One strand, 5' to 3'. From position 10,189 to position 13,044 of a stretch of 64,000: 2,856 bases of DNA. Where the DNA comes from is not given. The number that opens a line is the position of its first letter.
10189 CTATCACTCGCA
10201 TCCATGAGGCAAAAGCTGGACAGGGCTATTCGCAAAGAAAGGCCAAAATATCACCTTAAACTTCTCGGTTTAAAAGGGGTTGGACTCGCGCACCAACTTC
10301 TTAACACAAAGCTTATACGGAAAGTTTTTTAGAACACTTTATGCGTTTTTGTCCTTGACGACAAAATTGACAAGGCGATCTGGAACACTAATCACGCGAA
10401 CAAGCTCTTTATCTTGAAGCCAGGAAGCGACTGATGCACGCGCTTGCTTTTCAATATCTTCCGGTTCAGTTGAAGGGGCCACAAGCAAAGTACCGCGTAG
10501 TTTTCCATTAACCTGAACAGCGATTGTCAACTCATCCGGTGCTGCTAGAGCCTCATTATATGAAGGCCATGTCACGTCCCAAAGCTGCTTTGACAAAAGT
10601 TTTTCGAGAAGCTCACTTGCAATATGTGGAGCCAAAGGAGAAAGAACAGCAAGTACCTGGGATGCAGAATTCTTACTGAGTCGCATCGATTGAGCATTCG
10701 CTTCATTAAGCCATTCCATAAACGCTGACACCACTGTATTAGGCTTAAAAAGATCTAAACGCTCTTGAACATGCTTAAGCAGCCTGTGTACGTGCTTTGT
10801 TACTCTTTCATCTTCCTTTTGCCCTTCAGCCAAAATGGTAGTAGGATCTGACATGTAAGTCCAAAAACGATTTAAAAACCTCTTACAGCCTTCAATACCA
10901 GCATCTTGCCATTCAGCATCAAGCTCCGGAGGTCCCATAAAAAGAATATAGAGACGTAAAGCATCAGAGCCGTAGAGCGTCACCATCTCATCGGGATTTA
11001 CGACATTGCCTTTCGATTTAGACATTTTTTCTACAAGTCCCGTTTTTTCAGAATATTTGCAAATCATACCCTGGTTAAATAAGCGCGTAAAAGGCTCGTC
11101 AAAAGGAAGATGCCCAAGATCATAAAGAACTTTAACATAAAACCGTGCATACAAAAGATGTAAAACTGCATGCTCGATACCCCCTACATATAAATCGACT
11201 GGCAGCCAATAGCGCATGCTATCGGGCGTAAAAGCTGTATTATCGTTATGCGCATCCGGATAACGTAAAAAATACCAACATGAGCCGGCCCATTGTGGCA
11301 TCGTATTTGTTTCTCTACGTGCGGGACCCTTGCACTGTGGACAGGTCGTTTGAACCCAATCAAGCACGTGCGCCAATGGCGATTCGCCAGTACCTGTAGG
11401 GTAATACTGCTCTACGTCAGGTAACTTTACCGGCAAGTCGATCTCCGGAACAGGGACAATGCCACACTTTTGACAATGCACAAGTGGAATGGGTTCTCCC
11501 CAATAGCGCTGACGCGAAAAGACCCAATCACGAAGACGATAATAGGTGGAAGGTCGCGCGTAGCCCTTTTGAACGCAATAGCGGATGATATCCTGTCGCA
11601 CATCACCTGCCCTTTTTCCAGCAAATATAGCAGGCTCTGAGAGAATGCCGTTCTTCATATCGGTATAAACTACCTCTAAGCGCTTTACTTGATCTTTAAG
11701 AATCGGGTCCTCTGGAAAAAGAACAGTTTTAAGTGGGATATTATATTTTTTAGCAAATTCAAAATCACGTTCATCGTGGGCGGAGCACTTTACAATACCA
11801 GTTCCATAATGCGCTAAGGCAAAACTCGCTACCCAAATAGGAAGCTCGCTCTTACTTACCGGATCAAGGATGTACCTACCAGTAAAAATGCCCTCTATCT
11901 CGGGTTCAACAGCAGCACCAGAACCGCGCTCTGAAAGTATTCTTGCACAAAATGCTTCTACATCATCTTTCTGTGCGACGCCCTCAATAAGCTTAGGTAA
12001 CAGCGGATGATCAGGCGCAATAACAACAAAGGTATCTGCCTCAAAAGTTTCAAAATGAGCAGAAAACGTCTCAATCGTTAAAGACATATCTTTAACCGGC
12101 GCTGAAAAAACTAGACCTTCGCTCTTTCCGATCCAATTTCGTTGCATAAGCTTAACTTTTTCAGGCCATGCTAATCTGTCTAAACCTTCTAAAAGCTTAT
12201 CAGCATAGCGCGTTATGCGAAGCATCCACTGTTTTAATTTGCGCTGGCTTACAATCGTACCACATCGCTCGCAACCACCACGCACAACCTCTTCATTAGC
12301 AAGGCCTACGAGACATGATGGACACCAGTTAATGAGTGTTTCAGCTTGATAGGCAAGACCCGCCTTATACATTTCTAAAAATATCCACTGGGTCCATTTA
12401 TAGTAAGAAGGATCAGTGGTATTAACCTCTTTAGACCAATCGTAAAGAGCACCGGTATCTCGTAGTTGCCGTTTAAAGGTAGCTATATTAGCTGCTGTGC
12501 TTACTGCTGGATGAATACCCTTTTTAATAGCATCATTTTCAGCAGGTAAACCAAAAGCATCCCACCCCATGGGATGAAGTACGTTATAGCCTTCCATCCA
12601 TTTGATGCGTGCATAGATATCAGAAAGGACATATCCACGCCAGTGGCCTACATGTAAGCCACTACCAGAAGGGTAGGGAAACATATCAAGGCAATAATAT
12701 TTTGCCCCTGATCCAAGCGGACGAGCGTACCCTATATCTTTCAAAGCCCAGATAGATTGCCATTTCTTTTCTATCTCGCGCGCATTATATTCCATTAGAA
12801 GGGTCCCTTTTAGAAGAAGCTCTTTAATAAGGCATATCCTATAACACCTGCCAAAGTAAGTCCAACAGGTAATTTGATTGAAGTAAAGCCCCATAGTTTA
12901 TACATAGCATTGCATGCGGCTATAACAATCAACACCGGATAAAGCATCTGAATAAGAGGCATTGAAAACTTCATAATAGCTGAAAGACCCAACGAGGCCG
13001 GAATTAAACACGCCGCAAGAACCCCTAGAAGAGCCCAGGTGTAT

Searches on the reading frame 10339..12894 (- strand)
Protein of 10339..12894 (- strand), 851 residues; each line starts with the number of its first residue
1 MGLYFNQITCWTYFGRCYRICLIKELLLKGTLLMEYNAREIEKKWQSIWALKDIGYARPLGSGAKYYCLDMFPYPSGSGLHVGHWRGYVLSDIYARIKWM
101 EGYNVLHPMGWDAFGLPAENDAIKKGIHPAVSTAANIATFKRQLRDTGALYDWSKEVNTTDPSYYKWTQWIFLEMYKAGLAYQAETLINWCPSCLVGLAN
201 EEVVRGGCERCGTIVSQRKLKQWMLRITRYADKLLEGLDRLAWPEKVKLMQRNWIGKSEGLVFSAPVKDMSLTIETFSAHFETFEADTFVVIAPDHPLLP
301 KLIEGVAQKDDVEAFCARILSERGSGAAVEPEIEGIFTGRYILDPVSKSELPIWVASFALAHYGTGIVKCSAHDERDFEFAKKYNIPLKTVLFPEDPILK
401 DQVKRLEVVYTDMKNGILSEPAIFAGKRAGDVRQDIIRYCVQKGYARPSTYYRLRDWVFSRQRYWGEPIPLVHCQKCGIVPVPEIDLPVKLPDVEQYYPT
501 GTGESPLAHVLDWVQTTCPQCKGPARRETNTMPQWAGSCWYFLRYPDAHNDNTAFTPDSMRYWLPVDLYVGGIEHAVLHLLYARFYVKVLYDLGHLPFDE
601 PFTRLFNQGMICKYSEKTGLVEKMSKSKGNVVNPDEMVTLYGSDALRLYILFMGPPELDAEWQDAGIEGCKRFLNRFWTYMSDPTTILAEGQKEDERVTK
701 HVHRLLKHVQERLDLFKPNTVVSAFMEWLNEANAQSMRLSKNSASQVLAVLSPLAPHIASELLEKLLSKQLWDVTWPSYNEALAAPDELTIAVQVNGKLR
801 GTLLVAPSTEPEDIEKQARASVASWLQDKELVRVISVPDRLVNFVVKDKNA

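Call 25: search_protein_families(library=ncbifam, proteins=[window:10339-12894:-], max_evalue=1e-10)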
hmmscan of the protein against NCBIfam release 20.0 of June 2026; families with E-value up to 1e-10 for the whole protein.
window:10339-12894:- (851 aa): 15 families
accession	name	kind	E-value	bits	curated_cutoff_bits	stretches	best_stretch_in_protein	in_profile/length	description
TIGR00396.1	leuS_bact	equivalog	2.9e-284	945.3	548.4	1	36-847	1-843/843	leucine--tRNA ligase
TIGR00422.1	valS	equivalog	1.1e-63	215.6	612.1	2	35-203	4-187/863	valine--tRNA ligase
NF009687.0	PRK13208.1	equivalog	2.1e-62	211.4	738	2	34-203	8-189/801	valine--tRNA ligase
NF004349.1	PRK05729.1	equivalog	7.9e-55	186.5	704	2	454-786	391-705/860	valine--tRNA ligase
NF008957.0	PRK12300.1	subfamily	5.7e-52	176.8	677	2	560-785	574-799/946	leucine--tRNA ligase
TIGR00392.1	ileS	equivalog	1.3e-50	172.5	621.4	2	440-731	445-733/861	isoleucine--tRNA ligase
TIGR00395.1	leuS_arch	equivalog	1.1e-37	129.6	648.5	2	560-782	568-793/938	leucine--tRNA ligase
NF011492.0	PRK14900.1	equivalog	1.1e-33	116.2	1783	1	454-688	407-597/1044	valine--tRNA ligase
TIGR00398.1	metG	equivalog_domain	6.1e-26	91.2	336.35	1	73-213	8-144/530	methionine--tRNA ligase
NF000540.1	alt_ValS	exception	6.2e-26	90.6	900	1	40-120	8-88/827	valine--tRNA ligase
NF000258.1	MupB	exception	4.2e-23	81.1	1900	1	76-209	43-194/1033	mupirocin-resistant isoleucine--tRNA ligase MupB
NF008900.0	PRK12267.1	equivalog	2.1e-22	79.4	598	1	73-238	13-176/648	methionine--tRNA ligase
NF001100.0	PRK00133.1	equivalog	2.6e-19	69.2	587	1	73-213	14-150/676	methionine--tRNA ligase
NF000257.1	MupA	exception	8.4e-17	60.2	1900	0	454-650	434-612/1024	mupirocin-resistant isoleucine--tRNA ligase MupA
NF040702.1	ileS_w_GNAT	exception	3.1e-12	45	1999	0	38-121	19-103/1100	isoleucine--tRNA ligase, N-acetyltransferase domain-containing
